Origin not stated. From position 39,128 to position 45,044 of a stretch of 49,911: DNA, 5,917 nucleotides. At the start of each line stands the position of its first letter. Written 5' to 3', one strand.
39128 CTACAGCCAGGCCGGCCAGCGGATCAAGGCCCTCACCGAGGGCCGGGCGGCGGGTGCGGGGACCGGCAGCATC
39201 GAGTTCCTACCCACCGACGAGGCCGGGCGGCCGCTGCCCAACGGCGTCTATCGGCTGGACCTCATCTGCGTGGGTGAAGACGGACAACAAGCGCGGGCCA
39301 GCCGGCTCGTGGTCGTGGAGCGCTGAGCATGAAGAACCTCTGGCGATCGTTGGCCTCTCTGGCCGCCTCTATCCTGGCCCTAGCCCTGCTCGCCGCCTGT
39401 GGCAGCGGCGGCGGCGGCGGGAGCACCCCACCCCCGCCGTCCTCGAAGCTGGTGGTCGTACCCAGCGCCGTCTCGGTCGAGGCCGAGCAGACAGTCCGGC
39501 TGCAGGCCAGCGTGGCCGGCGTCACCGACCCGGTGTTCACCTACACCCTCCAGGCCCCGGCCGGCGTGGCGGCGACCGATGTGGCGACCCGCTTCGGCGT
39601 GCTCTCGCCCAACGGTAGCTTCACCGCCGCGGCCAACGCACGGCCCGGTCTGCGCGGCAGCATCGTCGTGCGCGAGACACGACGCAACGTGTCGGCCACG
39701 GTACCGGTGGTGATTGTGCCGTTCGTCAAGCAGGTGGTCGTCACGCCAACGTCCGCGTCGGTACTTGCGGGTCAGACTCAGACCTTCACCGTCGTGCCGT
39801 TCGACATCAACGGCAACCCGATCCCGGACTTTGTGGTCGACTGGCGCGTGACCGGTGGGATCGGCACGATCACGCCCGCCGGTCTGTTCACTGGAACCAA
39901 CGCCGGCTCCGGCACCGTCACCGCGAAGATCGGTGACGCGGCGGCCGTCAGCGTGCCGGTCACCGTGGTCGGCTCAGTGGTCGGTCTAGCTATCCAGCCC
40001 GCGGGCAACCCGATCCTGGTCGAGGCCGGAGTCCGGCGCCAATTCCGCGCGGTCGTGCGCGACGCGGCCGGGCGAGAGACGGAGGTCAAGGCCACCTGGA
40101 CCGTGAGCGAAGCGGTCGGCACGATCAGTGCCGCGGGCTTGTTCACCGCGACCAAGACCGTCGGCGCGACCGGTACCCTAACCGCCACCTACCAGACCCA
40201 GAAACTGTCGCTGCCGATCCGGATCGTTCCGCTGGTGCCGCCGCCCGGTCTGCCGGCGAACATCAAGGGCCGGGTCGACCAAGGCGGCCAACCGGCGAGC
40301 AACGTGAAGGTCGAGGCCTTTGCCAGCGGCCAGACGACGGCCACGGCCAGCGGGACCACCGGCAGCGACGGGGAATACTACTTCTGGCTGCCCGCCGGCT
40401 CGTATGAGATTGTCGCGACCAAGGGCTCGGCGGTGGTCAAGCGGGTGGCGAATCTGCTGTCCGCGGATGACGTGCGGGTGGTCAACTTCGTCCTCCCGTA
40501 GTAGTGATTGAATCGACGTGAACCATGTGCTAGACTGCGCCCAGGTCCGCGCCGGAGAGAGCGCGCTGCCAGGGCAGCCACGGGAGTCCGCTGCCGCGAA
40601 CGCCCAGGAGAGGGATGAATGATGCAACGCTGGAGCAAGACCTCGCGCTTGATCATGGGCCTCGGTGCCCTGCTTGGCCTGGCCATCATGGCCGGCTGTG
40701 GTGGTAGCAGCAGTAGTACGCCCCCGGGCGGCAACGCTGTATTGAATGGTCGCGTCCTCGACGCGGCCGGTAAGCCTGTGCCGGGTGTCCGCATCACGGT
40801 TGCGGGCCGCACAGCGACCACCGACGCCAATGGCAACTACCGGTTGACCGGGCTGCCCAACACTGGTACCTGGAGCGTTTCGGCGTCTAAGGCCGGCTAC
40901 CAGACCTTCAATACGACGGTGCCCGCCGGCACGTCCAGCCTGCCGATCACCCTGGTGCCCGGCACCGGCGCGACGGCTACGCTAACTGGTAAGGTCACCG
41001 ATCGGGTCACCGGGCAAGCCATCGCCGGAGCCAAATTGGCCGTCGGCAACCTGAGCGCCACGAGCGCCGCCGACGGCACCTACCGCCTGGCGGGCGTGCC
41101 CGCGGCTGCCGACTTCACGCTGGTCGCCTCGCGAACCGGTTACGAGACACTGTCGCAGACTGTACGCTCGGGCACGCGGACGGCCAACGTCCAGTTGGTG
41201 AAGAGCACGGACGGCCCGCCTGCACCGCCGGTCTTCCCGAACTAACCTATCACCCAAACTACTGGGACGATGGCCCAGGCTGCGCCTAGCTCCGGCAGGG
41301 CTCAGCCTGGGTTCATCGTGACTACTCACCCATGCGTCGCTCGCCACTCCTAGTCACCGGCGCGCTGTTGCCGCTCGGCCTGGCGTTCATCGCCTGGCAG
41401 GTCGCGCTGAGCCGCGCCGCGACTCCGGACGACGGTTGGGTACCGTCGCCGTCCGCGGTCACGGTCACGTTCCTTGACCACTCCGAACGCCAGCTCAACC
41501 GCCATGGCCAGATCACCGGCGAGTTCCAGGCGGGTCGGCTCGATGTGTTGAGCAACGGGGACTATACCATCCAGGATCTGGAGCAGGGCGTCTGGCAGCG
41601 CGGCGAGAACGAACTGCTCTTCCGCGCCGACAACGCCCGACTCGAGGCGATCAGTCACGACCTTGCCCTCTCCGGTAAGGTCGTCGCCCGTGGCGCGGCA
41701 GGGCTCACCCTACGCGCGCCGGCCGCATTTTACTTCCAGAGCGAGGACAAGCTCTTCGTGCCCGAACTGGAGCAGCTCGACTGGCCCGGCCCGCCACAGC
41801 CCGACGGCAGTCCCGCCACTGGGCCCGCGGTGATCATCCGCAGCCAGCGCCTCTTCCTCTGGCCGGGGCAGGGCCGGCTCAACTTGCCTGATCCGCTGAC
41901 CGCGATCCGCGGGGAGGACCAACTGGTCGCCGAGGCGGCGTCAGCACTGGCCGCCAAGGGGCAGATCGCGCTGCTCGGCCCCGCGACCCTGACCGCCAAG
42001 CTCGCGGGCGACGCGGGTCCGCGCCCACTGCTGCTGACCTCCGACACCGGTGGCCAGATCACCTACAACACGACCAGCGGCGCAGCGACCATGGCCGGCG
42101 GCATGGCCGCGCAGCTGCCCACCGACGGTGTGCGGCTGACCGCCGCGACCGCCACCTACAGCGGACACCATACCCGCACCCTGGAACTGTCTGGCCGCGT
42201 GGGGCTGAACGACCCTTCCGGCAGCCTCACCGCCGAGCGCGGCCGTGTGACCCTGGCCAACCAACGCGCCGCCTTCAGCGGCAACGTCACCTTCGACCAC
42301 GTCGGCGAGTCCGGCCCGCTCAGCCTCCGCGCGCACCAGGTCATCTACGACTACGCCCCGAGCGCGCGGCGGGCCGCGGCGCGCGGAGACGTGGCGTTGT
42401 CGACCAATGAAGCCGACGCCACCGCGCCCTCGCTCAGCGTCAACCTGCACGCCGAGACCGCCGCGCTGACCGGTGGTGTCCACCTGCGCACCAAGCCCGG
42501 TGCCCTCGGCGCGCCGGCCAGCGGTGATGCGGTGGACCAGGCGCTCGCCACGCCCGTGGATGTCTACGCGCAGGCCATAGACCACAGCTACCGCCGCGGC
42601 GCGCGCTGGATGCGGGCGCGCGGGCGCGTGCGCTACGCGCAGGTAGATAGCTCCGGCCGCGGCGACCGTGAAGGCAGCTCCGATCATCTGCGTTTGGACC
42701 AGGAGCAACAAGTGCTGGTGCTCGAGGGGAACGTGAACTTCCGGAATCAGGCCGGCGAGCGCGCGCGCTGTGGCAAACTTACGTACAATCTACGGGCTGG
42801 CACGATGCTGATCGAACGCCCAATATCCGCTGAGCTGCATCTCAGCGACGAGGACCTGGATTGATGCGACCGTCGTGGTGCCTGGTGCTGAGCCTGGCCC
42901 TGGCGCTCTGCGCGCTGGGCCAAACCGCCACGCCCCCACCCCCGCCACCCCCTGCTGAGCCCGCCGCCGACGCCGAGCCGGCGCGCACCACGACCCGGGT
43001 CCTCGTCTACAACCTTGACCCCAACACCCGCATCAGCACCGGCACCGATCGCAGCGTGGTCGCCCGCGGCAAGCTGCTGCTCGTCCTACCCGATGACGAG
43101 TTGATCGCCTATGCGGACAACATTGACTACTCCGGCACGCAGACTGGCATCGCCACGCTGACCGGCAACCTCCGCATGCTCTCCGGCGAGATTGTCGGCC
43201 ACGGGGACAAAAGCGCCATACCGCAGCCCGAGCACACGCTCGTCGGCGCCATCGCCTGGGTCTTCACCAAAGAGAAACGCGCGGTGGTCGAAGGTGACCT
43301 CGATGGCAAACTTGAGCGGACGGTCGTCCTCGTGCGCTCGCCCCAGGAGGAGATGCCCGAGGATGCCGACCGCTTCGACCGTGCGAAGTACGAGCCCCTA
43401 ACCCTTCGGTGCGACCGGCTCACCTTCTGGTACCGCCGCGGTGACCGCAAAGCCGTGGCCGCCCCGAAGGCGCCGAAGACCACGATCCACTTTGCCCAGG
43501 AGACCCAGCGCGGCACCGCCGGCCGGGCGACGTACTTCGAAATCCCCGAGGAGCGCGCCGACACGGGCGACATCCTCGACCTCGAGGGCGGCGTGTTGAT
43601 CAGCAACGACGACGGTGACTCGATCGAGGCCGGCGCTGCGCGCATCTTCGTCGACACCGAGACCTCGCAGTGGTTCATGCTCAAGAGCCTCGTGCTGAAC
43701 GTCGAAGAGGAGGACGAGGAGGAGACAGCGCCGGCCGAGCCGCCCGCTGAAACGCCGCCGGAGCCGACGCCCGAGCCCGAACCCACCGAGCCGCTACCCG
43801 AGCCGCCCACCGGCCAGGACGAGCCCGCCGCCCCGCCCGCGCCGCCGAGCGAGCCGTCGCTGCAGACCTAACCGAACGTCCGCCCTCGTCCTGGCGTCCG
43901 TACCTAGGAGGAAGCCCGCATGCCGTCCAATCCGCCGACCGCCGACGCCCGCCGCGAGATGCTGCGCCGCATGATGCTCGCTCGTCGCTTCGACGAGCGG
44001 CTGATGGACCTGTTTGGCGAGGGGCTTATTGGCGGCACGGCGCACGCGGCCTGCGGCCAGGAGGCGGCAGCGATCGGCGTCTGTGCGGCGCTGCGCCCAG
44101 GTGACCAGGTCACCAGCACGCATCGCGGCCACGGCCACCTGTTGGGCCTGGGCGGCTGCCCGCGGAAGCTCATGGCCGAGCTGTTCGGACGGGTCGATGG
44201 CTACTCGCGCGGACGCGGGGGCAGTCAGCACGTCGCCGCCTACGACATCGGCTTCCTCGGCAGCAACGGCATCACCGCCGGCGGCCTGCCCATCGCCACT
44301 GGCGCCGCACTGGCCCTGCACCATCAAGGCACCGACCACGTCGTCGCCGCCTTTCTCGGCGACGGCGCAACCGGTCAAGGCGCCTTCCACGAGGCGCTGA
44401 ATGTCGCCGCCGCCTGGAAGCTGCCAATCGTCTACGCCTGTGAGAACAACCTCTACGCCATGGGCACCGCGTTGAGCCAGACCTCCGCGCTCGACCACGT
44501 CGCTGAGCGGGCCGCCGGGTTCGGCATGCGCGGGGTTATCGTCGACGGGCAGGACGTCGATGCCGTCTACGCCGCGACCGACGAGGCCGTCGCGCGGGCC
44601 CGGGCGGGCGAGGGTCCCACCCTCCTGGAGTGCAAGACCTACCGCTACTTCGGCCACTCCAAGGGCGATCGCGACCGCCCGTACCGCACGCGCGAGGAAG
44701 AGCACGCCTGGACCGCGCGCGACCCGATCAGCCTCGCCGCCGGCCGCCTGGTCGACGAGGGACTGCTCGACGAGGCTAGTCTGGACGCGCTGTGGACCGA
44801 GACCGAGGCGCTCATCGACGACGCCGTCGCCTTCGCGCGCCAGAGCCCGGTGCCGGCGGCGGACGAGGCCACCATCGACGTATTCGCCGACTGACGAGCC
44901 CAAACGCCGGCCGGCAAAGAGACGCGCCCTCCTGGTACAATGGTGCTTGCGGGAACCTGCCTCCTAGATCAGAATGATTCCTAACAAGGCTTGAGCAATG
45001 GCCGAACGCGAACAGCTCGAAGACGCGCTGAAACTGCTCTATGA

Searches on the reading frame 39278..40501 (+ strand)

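Call 40: search_protein_families(library=pfam, proteins=[window:39278-40501:+], max_evalue=0.00001)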
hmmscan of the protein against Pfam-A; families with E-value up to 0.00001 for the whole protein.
window:39278-40501:+ (407 aa): 1 family
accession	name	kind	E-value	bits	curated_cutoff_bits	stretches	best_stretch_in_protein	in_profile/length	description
PF02369.22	Big_1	-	7.8e-08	32.8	34.9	0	165-230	16-78/93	Bacterial Ig-like domain (group 1)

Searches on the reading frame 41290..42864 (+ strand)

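Call 40: search_protein_families(library=pfam, proteins=[window:41290-42864:+], max_evalue=0.00001)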
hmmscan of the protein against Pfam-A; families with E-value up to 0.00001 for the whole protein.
window:41290-42864:+ (524 aa): 2 families
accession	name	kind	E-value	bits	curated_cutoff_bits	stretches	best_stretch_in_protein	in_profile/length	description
PF06835.18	LptC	-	6.1e-09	36.2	21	0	31-151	5-131/175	Lipopolysaccharide-assembly, LptC-related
PF03968.19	LptD_N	-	1.7e-08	35.1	20.4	0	437-504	46-112/113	LptA/(LptD N-terminal domain) LPS transport protein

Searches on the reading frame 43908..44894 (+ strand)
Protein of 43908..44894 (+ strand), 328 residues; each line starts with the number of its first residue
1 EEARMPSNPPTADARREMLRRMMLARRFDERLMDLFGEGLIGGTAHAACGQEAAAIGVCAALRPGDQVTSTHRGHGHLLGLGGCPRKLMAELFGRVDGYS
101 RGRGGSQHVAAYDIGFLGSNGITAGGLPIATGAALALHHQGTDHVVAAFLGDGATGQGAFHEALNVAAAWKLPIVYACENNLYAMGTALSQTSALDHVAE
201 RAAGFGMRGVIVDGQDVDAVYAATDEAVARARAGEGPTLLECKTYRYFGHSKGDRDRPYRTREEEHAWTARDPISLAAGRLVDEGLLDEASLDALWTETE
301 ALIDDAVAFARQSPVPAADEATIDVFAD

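Call 40: search_protein_families(library=pfam, proteins=[window:43908-44894:+], max_evalue=0.00001)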
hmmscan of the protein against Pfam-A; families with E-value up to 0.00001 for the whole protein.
window:43908-44894:+ (328 aa): 2 families
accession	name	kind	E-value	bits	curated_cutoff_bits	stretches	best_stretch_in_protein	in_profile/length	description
PF00676.26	E1_dh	-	2.3e-81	273.5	22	1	20-317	1-298/300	Dehydrogenase E1 component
PF02775.26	TPP_enzyme_C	-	6.7e-06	26.4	21.9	1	120-242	27-151/151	Thiamine pyrophosphate enzyme, C-terminal TPP binding domain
